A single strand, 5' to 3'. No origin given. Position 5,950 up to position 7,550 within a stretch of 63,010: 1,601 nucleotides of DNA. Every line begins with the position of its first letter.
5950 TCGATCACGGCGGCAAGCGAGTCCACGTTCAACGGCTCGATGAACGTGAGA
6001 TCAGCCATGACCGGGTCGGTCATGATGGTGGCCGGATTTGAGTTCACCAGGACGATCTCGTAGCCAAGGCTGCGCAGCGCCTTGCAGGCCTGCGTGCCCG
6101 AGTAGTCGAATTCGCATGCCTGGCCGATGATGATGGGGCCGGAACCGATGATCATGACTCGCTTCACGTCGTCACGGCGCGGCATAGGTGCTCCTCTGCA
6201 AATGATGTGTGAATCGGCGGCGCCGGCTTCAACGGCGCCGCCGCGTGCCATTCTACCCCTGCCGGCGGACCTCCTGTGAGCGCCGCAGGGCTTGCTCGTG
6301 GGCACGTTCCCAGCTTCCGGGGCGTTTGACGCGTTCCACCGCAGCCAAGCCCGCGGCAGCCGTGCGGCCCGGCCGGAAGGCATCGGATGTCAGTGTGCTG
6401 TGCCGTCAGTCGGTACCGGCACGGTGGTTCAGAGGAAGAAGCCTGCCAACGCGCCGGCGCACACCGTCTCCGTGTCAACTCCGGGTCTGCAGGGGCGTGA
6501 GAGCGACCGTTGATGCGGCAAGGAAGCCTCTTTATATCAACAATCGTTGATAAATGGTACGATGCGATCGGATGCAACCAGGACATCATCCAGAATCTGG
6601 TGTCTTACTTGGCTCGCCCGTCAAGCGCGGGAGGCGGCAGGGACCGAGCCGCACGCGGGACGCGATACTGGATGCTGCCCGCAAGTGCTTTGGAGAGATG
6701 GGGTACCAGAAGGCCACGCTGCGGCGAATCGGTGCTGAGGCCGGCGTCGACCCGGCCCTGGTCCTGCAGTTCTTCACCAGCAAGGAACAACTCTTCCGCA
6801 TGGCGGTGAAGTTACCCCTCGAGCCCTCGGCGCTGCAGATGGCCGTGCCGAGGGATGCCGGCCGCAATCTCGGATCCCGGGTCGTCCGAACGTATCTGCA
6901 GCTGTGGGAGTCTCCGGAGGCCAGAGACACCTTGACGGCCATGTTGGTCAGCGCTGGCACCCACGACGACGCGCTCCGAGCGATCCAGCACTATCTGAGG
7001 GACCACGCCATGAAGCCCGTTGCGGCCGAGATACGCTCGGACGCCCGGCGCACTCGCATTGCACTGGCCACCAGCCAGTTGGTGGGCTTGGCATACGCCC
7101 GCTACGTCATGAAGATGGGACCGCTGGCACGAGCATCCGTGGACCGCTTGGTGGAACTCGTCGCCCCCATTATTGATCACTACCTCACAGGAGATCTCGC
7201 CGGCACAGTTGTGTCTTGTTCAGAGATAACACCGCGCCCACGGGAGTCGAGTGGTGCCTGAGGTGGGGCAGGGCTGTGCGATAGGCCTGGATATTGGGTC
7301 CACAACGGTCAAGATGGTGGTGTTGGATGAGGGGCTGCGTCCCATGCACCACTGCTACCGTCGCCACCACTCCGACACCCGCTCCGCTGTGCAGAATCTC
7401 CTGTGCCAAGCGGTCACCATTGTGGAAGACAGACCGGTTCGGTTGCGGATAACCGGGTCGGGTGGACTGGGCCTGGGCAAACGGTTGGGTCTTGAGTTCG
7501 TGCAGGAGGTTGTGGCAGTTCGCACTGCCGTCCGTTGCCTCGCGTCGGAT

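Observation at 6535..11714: TetR-controlled, 1487-aa orphan CoA-enzyme activase (double HgdC-like ATPase fused to DUF2229)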

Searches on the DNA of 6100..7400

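Call 80: search_rna_families(source=window, start=6100, end=7400, threshold=evalue, max_evalue=1)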
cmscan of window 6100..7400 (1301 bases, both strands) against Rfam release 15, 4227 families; matches with E-value up to 1: 0.
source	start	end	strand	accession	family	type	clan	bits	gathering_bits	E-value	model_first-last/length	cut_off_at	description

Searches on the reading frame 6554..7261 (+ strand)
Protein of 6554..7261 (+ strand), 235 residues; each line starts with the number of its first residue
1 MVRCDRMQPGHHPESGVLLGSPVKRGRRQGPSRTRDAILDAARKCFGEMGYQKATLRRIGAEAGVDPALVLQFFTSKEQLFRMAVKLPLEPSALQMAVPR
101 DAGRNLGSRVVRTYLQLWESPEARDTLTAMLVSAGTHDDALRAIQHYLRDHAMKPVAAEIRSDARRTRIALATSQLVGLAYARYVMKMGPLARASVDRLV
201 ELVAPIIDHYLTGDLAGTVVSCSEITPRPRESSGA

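Call 5: search_protein_families(library=pfam, proteins=[window:6554-7261:+], max_evalue=0.01)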
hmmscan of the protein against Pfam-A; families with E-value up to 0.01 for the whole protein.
window:6554-7261:+ (235 aa): 3 families
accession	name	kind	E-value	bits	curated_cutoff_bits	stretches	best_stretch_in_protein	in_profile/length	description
PF17920.6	TetR_C_16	-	4.1e-28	98.1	26.2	1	106-211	3-107/107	Tetracyclin repressor-like, C-terminal domain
PF00440.29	TetR_N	-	1.4e-13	50.8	24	1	38-82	1-45/47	Bacterial regulatory proteins, tetR family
PF16859.10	TetR_C_11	-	0.00043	21.1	32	1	110-203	14-113/113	Tetracyclin repressor-like, C-terminal domain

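Call 6: search_protein_families(library=ncbifam, proteins=[window:6554-7261:+], max_evalue=0.01)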
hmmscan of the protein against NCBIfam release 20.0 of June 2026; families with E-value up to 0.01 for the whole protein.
window:6554-7261:+ (235 aa): 16 families
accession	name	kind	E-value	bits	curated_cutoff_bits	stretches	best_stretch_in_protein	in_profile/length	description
TIGR03384.1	betaine_BetI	equivalog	1.2e-07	31.6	201.3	1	34-87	9-62/189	choline-binding transcriptional repressor BetI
NF041196.1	ScbR_bind_reg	equivalog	1.3e-07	31.9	150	1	33-84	6-57/191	ScbR family autoregulator-binding transcription factor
NF053516.1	TranRepPrsAVib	equivalog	2e-07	31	300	1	32-86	5-59/208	TetR family transcriptional repressor PsrA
NF001978.0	PRK00767.1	equivalog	7.3e-07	29.2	118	1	35-87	11-63/197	transcriptional regulator BetI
NF037937.1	septum_RefZ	equivalog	4.8e-06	26.6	180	1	35-85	1-51/195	forespore capture DNA-binding protein RefZ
TIGR03613.1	RutR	equivalog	1.3e-05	25.2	368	1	32-83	7-58/202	pyrimidine utilization regulatory protein R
NF053731.1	TransRegFasRMycb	equivalog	1.5e-05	24.9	330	1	24-83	2-61/199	HTH-type transcriptional activator FasR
NF011584.0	PRK15008.1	equivalog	2.6e-05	24.1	230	1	27-85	12-70/212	HTH-type transcriptional regulator RutR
NF008587.1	PRK11552.1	equivalog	6.4e-05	22.8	365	1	34-82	8-55/213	transcriptional regulator CecR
NF050111.1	TransRegSACE7040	equivalog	0.00023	21.1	250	1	35-81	3-49/186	SACE_7040 family transcriptional regulator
NF051852.1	efflux_TF_MtrR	exception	0.00025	20.9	280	1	32-83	9-60/205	multidrug efflux system transcriptional repressor MtrR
NF007949.0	PRK10668.1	equivalog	0.00031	20.3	271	1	27-85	5-63/216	multidrug efflux transporter transcriptional repressor AcrR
NF053878.1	FATransRegFadRBac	equivalog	0.0004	20.2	200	1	36-81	6-51/190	fatty acid metabolism transcriptional regulator FadR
NF011572.0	PRK14996.1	equivalog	0.0012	18.8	144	1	34-80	9-55/192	TetR family transcriptional regulator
NF007430.0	PRK09975.1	equivalog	0.0015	17.7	274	1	29-82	7-60/220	acrEF/envCD operon transcriptional regulator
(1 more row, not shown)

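Call 45: find_homologous_proteins(query=window:6572-7258:+, max_evalue=0.00001)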
Query window:6572-7258:+ (229 aa): 60 proteins with E <= 0.00001 among 1767 candidates.
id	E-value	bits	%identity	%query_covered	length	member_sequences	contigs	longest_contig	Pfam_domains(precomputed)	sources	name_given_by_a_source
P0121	7.7e-114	397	100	82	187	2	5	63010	PF00440.30,PF17920.7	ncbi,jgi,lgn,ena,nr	ncbi:MAG: TetR/AcrR family transcriptional regulator [Gaiellales bacterium]|nr:TetR/AcrR family tran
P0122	6.8e-91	322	70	93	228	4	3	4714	PF00440.30,PF17920.7,PF16859.11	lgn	-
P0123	7.6e-83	296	69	91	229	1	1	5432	PF00440.30,PF17920.7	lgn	-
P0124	5.6e-44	169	46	85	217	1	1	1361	PF00440.30,PF17920.7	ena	-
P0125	2.3e-42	163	45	82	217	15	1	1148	PF00440.30,PF17920.7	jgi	jgi:AcrR family transcriptional regulator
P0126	2.5e-42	163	47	84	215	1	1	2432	PF00440.30,PF17920.7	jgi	jgi:AcrR family transcriptional regulator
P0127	1.1e-41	161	46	81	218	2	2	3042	PF00440.30,PF17920.7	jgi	-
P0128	2.4e-40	157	44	82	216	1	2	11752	PF00440.30,PF17920.7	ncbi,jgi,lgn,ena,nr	ncbi:MAG TPA: TetR family transcriptional regulator [Thermoleophilia bacterium]|nr:TetR family trans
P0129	2.4e-40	157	44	90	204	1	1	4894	PF00440.30,PF17920.7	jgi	jgi:AcrR family transcriptional regulator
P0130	5.6e-40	156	45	90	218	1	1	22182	PF00440.30,PF17920.7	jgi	jgi:AcrR family transcriptional regulator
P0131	9.0e-40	155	45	79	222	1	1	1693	PF00440.30,PF17920.7,PF16859.11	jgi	jgi:AcrR family transcriptional regulator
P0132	1.6e-39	154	44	88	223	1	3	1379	PF00440.30,PF17920.7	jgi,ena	-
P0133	2.0e-39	154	42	84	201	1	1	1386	PF00440.30,PF17920.7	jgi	jgi:AcrR family transcriptional regulator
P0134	3.0e-39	153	43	85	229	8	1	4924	PF00440.30,PF17920.7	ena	-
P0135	5.0e-39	153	44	86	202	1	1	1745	PF00440.30,PF17920.7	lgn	-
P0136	1.2e-38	151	45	86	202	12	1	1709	PF00440.30,PF17920.7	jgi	jgi:AcrR family transcriptional regulator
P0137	1.2e-38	151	43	86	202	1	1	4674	PF00440.30,PF17920.7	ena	-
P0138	1.4e-38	151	43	86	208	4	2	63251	PF00440.30,PF17920.7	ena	-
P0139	1.9e-38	151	44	84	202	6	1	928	PF00440.30,PF17920.7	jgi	jgi:AcrR family transcriptional regulator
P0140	2.1e-38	151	41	87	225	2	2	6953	PF00440.30,PF17920.7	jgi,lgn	-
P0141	4.7e-38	149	45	82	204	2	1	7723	PF00440.30,PF17920.7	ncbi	-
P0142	7.0e-38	149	44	86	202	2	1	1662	PF00440.30,PF17920.7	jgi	jgi:AcrR family transcriptional regulator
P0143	1.4e-37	148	43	86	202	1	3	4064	PF00440.30,PF17920.7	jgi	jgi:AcrR family transcriptional regulator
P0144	1.4e-37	148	43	86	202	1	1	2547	PF00440.30,PF17920.7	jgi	jgi:AcrR family transcriptional regulator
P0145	1.5e-37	148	43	86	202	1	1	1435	PF00440.30,PF17920.7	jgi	jgi:AcrR family transcriptional regulator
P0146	2.6e-37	147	44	83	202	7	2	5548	PF00440.30,PF17920.7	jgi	jgi:AcrR family transcriptional regulator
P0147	4.5e-37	146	44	84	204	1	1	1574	PF00440.30,PF17920.7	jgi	-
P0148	1.6e-36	144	41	83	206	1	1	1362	PF00440.30,PF17920.7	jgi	jgi:AcrR family transcriptional regulator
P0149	2.2e-36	144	42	84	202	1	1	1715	PF00440.30,PF17920.7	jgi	jgi:AcrR family transcriptional regulator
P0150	2.2e-36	144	40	80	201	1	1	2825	PF00440.30,PF17920.7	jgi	jgi:AcrR family transcriptional regulator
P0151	4.3e-36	143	39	86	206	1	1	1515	PF00440.30,PF17920.7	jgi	jgi:AcrR family transcriptional regulator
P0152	5.3e-36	143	41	82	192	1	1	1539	PF00440.30,PF17920.7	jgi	jgi:AcrR family transcriptional regulator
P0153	6.6e-36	142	44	84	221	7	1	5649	PF00440.30,PF17920.7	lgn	-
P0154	1.5e-35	141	42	86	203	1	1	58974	PF00440.30,PF17920.7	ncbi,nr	ncbi:MAG TPA: TetR family transcriptional regulator [Solirubrobacteraceae bacterium]|nr:TetR family 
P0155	1.7e-35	141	41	84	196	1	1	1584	PF00440.30,PF17920.7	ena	-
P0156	1.6e-34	138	40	80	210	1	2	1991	PF00440.30,PF17920.7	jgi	jgi:AcrR family transcriptional regulator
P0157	3.1e-34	137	42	85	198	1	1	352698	PF00440.30,PF17920.7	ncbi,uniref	ncbi:TetR family transcriptional regulator [Micromonospora sp. NPDC000442]|uniref:TetR/AcrR family t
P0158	5.9e-34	136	40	80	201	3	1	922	PF00440.30,PF17920.7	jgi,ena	-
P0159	4.6e-33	133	40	80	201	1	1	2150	PF00440.30,PF17920.7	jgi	jgi:AcrR family transcriptional regulator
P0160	4.7e-33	133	43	77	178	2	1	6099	PF00440.30,PF17920.7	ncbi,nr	ncbi:MAG TPA: TetR family transcriptional regulator, partial [Solirubrobacteraceae bacterium]|nr:Tet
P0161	5.5e-33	133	41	83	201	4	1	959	PF00440.30,PF17920.7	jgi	jgi:AcrR family transcriptional regulator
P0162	8.4e-32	129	40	86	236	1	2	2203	PF00440.30,PF17920.7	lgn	-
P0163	3.2e-31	127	38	85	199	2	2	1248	PF00440.30,PF17920.7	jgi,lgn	jgi:AcrR family transcriptional regulator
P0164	7.9e-30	123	43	84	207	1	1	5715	PF00440.30,PF17920.7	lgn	-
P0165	1.0e-29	122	38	79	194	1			PF00440.30,PF17920.7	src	-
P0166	5.2e-29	120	36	81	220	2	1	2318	PF00440.30,PF17920.7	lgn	-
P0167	1.0e-27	116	39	83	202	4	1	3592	PF00440.30,PF17920.7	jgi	jgi:AcrR family transcriptional regulator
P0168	3.3e-27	114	36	84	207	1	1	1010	PF00440.30,PF17920.7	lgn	-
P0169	2.0e-26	111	39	84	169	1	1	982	PF00440.30,PF17920.7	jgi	jgi:AcrR family transcriptional regulator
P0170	7.7e-26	109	37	86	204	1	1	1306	PF00440.30,PF17920.7,PF16859.11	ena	-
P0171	5.3e-23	100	35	82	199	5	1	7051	PF00440.30,PF17920.7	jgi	jgi:AcrR family transcriptional regulator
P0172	1.2e-21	96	35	69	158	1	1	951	PF00440.30,PF17920.7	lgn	-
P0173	6.1e-21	93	34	78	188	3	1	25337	PF00440.30,PF17920.7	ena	-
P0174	8.1e-20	90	33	79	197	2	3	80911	PF00440.30,PF17920.7,PF16859.11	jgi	jgi:AcrR family transcriptional regulator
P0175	3.0e-15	75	32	67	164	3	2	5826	PF00440.30,PF17920.7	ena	-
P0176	4.6e-12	64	33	66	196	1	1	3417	PF00440.30,PF17920.7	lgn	-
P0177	7.0e-12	64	57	30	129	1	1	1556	PF00440.30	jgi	jgi:AcrR family transcriptional regulator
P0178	8.7e-12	64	32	78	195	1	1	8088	PF00440.30,PF17920.7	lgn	-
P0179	1.1e-11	63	31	70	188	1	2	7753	PF00440.30,PF17920.7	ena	-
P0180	4.1e-11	61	31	69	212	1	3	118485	PF00440.30,PF17920.7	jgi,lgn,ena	-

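Call 46: find_encoding_contigs(protein=P0122, flank=5000, max_places=2)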
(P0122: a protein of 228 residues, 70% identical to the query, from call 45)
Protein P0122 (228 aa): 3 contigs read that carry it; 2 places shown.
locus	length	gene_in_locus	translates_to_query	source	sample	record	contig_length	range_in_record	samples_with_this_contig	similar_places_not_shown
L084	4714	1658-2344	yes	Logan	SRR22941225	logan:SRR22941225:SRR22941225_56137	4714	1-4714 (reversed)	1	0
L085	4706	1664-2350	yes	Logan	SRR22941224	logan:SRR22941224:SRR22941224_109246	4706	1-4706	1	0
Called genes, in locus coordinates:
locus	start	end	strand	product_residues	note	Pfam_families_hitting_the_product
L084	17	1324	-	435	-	PF00395:SLH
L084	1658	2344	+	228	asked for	PF16859:TetR_C_11 (faint), PF00440:TetR_N, PF17920:TetR_C_16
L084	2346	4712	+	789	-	?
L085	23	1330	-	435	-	PF00395:SLH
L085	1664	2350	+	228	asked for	PF16859:TetR_C_11 (faint), PF00440:TetR_N, PF17920:TetR_C_16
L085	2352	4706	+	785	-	?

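Call 47: find_encoding_contigs(protein=P0123, flank=5000, max_places=2)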
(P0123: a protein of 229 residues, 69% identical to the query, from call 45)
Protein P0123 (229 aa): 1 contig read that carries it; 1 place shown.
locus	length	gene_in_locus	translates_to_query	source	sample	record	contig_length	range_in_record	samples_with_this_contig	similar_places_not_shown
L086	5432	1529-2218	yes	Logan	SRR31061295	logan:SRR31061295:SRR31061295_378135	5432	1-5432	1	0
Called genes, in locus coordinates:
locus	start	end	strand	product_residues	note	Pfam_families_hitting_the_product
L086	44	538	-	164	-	PF00694:Aconitase_C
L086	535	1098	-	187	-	PF01209:Ubie_methyltran (weak), PF13489:Methyltransf_23, PF03848:TehB (faint), PF13847:Methyltransf_31, PF08241:Methyltransf_11, PF08242:Methyltransf_12, PF13649:Methyltransf_25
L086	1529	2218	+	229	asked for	PF00440:TetR_N, PF17920:TetR_C_16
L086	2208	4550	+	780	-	PF01869:BcrAD_BadFG, PF09989:DUF2229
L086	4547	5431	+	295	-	?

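Call 48: find_encoding_contigs(protein=P0128, flank=5000, max_places=2)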
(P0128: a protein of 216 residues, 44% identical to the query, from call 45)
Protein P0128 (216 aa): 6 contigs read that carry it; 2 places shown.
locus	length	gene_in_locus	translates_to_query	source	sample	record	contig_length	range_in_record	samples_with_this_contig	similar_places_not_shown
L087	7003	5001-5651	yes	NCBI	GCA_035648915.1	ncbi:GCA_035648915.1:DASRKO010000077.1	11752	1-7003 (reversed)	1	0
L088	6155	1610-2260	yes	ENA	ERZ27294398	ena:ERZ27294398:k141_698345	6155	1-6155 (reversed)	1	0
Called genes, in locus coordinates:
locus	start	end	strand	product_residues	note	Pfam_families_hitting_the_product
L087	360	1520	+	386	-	PF12679:ABC2_membrane_2, PF12698:ABC2_membrane_3, PF01061:ABC2_membrane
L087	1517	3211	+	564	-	PF03193:RsgA_GTPase (faint), PF02463:SMC_N (faint), PF13191:AAA_16 (faint), PF13555:AAA_29 (faint), PF00005:ABC_tran, PF13304:AAA_21 (weak), PF00005:ABC_tran, PF13304:AAA_21, +2 more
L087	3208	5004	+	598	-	PF07690:MFS_1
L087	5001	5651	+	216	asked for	PF00440:TetR_N, PF17920:TetR_C_16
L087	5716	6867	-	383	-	PF04055:Radical_SAM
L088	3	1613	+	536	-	?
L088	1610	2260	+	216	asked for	PF00440:TetR_N, PF17920:TetR_C_16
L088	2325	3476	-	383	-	PF04055:Radical_SAM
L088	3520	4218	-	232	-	-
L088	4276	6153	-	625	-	?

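Call 49: find_encoding_contigs(protein=P0138, flank=5000, max_places=2)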
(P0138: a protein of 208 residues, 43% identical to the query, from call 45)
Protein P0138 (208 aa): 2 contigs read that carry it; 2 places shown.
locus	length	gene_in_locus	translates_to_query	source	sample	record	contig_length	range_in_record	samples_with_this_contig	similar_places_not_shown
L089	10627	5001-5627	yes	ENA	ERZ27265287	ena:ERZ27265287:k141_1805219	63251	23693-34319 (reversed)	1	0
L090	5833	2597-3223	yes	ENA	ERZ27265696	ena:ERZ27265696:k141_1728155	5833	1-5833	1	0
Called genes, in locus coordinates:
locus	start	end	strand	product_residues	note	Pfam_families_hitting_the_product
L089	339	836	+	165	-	-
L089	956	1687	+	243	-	-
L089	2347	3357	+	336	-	PF12679:ABC2_membrane_2, PF12698:ABC2_membrane_3, PF01061:ABC2_membrane, PF12730:ABC2_membrane_4 (weak)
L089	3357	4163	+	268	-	PF00005:ABC_tran, PF13304:AAA_21 (faint)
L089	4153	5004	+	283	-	PF00005:ABC_tran, PF13304:AAA_21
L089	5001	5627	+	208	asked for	PF00440:TetR_N, PF17920:TetR_C_16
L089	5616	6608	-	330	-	PF09126:NaeI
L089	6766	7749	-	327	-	PF00126:HTH_1, PF03466:LysR_substrate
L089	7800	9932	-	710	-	PF03176:MMPL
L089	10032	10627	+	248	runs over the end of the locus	PF00753:Lactamase_B, PF23023:Anti-Pycsar_Apyc1 (weak), PF12706:Lactamase_B_2 (faint)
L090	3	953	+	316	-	?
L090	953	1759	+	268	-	PF00005:ABC_tran, PF13304:AAA_21 (faint)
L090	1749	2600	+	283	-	PF00005:ABC_tran, PF13304:AAA_21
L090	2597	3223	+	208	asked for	PF00440:TetR_N, PF17920:TetR_C_16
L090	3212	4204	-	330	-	PF09126:NaeI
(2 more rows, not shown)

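Call 79: search_solved_structures(query=window:6572-7258:+, max_evalue=0.01)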
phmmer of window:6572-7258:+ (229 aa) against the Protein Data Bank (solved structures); distinct sequences matched with E-value up to 0.01: 63 (the best 60 are shown).
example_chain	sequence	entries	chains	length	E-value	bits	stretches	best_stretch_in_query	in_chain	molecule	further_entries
2np3_A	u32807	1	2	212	4.9e-30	108.4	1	7-194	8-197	Putative TetR-family regulator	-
2guh_A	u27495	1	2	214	2.2e-12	50.7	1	14-207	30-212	Putative TetR-family transcriptional regulator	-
3gzi_A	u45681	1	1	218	8e-09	39.1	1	18-111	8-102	Transcriptional regulator, TetR family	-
2w53_A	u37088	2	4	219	9.7e-08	35.5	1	21-130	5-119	REPRESSOR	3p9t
4ac6_A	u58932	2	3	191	4.7e-07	33.3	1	23-88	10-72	HTH-TYPE TRANSCRIPTIONAL REPRESSOR ACNR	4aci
1zkg_A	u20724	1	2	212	5.1e-07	33.2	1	28-81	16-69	transcriptional regulator, TetR family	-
4af5_A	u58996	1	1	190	5.6e-07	33.1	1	24-88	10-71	HTH-TYPE TRANSCRIPTIONAL REPRESSOR ACNR COMPND 2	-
2id6_A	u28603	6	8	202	5.7e-07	33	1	28-81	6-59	TRANSCRIPTIONAL REGULATOR, TetR FAMILY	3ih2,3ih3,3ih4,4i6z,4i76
1z77_A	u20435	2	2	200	6.1e-07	32.9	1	28-81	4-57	transcriptional regulator (TetR family) | Transcriptional regulator, TetR family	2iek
8wrf_A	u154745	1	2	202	9.3e-07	32.3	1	25-84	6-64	Probable transcriptional regulator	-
5icj_A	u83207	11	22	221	2.2e-06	31.1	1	5-113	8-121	Probable transcriptional regulatory protein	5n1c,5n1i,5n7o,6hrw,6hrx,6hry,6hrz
2q24_A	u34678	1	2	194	3.2e-06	30.6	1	16-197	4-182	Putative tetR family transcriptional regulator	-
2zcx_A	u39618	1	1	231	4.3e-06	30.2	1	7-76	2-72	TetR-family transcriptional regulator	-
5xay_A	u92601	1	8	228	2.6e-05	27.6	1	21-78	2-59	Gamma-butyrolactone receptor protein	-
2fx0_A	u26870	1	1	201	2.7e-05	27.6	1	26-78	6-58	hemolysin II regulatory protein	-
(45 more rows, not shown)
